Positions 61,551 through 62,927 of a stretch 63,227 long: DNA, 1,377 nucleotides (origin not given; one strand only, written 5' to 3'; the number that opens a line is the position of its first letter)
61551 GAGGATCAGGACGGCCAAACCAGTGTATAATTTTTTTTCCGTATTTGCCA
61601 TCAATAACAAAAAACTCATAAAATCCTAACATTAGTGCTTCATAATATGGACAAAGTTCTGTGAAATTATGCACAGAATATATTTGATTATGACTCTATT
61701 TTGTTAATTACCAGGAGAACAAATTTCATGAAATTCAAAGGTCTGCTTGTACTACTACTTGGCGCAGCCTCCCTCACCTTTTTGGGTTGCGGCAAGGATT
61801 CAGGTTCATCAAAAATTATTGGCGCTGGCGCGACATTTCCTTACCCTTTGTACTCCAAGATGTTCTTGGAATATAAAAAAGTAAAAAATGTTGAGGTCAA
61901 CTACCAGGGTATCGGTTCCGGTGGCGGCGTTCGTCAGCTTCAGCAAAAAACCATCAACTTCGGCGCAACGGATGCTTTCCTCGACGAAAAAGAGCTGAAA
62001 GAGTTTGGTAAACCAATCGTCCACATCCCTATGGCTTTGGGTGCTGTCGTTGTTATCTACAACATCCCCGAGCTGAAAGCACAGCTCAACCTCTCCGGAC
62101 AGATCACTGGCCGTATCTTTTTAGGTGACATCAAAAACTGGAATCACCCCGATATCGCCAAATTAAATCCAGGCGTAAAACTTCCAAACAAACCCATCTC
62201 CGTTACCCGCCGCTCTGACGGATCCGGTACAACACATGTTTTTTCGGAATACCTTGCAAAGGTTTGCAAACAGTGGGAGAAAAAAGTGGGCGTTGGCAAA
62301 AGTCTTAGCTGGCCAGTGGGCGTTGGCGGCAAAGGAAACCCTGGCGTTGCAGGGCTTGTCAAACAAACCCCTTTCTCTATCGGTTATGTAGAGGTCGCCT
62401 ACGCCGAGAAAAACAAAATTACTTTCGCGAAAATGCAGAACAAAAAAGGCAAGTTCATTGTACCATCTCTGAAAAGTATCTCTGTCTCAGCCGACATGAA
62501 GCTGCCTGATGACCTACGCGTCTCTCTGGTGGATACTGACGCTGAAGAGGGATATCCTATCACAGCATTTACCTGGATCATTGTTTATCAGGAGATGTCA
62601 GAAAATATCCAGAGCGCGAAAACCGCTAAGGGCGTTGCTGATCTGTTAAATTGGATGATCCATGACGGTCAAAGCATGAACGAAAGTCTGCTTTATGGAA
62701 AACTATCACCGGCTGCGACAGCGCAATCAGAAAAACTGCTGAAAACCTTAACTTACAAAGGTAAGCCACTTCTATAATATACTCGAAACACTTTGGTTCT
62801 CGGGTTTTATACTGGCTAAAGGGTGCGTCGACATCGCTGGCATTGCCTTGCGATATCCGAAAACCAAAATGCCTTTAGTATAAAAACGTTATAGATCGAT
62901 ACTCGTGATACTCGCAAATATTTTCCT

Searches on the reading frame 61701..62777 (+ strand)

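Call 43: search_protein_families(library=pfam, proteins=[window:61701-62777:+], max_evalue=0.001)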
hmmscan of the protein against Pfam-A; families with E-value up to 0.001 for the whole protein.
window:61701-62777:+ (358 aa): 3 families
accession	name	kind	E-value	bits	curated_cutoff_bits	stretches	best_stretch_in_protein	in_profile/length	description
PF12849.12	PBP_like_2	-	1.8e-39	136.6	27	1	35-320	8-264/267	PBP superfamily domain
PF01547.30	SBP_bac_1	-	1.3e-11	45.5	26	1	43-295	7-284/307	Bacterial extracellular solute-binding protein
PF12727.12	PBP_like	-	0.00012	21.7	27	0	60-188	7-116/193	PBP superfamily domain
